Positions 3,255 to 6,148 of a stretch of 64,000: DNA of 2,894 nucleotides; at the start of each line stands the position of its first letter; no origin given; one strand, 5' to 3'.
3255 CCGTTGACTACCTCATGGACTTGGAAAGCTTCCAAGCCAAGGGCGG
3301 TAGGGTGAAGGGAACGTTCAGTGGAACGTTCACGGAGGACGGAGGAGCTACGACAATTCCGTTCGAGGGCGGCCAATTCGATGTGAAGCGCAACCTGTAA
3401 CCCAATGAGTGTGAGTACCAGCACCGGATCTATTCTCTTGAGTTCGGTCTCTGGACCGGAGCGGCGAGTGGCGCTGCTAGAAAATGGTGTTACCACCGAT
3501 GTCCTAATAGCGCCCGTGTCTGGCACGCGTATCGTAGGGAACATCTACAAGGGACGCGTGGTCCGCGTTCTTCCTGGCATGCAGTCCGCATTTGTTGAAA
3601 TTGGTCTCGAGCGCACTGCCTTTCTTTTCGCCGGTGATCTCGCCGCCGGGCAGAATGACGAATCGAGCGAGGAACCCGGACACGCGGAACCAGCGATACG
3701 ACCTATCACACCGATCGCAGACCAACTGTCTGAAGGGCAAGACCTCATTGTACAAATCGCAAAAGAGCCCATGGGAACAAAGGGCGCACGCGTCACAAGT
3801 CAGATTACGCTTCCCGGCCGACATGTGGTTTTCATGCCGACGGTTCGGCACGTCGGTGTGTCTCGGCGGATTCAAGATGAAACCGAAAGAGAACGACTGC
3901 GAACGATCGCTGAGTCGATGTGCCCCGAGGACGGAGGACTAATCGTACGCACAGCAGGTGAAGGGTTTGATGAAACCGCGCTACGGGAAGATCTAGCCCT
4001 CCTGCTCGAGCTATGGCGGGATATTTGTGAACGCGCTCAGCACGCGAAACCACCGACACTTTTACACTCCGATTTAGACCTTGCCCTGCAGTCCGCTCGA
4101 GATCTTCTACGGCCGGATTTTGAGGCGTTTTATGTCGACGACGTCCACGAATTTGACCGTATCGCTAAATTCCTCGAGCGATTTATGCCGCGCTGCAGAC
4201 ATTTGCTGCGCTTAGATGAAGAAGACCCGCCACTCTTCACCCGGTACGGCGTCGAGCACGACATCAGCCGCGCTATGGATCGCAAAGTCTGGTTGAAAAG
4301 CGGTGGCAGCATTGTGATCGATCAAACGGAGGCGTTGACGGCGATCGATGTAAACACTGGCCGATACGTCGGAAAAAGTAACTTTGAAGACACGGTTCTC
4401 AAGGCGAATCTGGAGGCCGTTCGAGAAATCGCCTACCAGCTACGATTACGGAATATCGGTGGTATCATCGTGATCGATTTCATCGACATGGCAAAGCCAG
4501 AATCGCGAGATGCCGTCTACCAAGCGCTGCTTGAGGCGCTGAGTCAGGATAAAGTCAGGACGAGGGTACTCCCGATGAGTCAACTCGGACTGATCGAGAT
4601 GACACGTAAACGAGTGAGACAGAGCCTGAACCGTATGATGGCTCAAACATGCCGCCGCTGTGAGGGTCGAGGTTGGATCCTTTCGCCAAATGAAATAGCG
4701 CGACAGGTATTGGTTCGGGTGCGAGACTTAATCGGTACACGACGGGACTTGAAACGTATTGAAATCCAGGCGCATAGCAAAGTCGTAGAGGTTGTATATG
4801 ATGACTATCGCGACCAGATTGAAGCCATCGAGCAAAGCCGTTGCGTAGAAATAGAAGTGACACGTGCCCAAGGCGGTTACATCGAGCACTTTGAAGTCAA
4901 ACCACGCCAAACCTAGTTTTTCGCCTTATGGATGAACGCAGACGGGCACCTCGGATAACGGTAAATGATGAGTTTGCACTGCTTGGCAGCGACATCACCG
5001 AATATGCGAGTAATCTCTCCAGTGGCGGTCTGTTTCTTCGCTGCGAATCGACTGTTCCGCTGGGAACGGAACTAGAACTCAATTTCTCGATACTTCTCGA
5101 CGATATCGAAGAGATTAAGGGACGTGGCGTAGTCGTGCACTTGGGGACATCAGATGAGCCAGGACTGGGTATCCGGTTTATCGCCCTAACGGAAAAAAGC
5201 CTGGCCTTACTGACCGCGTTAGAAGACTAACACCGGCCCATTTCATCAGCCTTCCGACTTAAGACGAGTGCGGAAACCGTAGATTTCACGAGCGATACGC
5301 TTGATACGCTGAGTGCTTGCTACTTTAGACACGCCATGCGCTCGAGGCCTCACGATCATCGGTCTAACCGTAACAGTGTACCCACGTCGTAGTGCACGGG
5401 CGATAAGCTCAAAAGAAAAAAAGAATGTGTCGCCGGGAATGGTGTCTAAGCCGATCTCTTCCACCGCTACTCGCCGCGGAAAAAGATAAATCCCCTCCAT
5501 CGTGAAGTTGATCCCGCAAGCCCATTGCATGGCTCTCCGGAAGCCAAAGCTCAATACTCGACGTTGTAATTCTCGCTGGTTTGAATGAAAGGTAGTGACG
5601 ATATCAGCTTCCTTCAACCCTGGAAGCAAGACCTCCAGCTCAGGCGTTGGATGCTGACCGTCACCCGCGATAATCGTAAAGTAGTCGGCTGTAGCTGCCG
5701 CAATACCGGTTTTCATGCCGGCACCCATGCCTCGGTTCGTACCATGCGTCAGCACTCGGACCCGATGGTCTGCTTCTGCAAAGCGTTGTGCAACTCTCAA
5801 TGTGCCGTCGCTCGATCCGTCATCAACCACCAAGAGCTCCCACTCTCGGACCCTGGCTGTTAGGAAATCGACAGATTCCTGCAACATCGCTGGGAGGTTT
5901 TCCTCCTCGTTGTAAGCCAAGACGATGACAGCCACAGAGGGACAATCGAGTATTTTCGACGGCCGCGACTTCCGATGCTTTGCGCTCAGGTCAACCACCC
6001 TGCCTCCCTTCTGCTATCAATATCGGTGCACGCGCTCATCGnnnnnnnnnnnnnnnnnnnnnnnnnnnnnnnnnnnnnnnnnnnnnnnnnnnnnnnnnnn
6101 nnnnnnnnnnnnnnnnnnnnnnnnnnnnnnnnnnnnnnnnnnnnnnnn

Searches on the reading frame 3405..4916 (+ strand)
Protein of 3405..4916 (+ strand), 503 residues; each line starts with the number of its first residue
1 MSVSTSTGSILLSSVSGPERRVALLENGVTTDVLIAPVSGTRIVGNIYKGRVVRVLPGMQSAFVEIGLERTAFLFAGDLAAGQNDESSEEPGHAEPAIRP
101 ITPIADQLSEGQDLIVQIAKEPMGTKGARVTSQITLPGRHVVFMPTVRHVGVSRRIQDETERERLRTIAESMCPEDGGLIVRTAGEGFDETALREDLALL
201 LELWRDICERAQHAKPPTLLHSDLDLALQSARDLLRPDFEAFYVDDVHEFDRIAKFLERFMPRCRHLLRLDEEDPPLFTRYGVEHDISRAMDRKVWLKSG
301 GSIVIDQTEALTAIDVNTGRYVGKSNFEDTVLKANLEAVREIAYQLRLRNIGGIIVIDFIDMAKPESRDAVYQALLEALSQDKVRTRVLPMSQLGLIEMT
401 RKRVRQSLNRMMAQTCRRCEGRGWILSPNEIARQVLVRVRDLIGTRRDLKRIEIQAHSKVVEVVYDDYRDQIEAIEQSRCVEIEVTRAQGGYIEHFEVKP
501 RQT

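Call 46: search_protein_families(library=ncbifam, proteins=[window:3405-4916:+], max_evalue=1e-10)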
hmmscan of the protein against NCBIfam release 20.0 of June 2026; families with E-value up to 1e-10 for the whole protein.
window:3405-4916:+ (503 aa): 5 families
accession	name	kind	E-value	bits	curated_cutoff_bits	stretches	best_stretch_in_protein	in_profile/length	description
TIGR00757.1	RNaseEG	subfamily_domain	2.9e-142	474.4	325.95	1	20-435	2-413/415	Rne/Rng family ribonuclease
NF008689.0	PRK11712.1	equivalog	3.4e-139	464.5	594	1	10-476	4-464/489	ribonuclease G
NF052588.1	RnaseEMycob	equivalog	7.1e-96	321.9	1400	1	21-448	340-769/945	ribonuclease E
NF052586.1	RnaseECyano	equivalog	4e-86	289.8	900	1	39-475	29-457/619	ribonuclease E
NF008074.0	PRK10811.1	equivalog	2.5e-84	283.8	908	1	18-477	12-464/1068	ribonuclease E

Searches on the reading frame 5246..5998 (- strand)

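Call 46: search_protein_families(library=ncbifam, proteins=[window:5246-5998:-], max_evalue=1e-10)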
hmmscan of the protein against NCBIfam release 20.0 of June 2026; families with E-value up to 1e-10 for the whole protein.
window:5246-5998:- (250 aa): 6 families
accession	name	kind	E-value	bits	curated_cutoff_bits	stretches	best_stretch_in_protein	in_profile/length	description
NF047588.1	GlcsyltransPgfSStrep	equivalog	3.1e-16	59.5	500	1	22-136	3-119/308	glycosyltransferase PgfS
TIGR03937.1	PgaC_IcaA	equivalog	4.9e-16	58.7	422.3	1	8-136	33-158/407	poly-beta-1,6-N-acetyl-D-glucosamine synthase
NF007986.1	PRK10714.1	equivalog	1.8e-12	46.9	529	1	21-169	7-158/316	undecaprenyl-phosphate 4-deoxy-4-formamido-L-arabinose transferase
NF007482.0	PRK10073.1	equivalog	5.5e-12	45.3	423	1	20-113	6-95/334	glycosyltransferase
NF047683.1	TeichurnBiosyTuaG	equivalog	7.7e-12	45.4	400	1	20-139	6-122/252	teichuronic acid biosynthesis protein TuaG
TIGR04283.1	glyco_like_mftF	equivalog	4.4e-11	42.8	182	1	23-138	2-108/221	TIGR04283 family arsenosugar biosynthesis glycosyltransferase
